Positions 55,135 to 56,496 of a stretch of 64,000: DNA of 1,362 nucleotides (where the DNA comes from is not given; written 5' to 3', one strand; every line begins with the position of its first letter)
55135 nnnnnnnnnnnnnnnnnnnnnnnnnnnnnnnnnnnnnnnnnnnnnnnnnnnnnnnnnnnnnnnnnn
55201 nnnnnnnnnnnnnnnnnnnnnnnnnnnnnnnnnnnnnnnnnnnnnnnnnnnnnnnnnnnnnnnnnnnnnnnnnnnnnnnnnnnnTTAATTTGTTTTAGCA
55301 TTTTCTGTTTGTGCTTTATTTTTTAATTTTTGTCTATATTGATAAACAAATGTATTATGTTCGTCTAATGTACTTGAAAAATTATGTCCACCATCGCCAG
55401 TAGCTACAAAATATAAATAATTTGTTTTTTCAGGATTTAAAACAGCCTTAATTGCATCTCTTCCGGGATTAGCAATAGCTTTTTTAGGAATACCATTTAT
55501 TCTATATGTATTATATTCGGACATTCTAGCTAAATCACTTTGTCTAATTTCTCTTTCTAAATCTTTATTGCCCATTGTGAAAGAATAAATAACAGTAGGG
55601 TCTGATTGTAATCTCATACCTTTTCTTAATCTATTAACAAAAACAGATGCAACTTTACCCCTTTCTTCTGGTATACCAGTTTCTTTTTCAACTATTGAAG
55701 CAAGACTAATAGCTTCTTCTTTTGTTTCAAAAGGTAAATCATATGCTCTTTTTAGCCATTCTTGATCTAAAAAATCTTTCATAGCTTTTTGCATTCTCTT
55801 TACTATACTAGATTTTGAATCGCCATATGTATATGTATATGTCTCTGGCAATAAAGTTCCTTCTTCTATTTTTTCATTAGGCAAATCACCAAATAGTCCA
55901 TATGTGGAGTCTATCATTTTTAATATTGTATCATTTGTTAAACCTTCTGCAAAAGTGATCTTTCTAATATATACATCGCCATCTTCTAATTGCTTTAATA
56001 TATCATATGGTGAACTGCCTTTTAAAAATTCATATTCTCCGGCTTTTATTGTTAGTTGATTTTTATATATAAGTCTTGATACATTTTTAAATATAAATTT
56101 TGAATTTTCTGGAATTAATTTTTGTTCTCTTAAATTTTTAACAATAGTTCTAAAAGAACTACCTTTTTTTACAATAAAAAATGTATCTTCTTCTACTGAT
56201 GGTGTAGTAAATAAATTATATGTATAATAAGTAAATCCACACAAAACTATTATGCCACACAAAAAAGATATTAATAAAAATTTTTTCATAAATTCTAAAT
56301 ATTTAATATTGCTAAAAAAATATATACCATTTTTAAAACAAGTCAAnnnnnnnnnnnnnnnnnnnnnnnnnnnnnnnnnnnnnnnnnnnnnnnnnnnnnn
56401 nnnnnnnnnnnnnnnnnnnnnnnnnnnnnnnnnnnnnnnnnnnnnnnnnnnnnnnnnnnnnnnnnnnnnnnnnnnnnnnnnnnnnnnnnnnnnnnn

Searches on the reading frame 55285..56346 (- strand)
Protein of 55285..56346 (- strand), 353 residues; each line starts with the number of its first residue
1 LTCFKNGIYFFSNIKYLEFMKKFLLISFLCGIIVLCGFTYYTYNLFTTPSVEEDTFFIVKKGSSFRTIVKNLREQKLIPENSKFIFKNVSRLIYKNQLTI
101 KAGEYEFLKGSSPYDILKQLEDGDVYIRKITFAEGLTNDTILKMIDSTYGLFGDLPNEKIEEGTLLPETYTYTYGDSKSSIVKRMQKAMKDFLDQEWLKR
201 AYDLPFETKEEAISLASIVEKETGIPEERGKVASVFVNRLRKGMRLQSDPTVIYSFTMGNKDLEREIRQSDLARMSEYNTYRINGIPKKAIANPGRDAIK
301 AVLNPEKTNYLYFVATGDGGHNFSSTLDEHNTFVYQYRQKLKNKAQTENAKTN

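Call 54: search_protein_families(library=pfam, max_evalue=0.0001, proteins=[window:55285-56346:-])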
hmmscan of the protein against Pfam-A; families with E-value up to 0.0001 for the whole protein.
window:55285-56346:- (353 aa): 1 family
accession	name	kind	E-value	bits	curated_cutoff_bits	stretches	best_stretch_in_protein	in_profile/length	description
PF02618.21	YceG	-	3.4e-79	266.6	32.4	1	58-334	2-273/275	YceG-like family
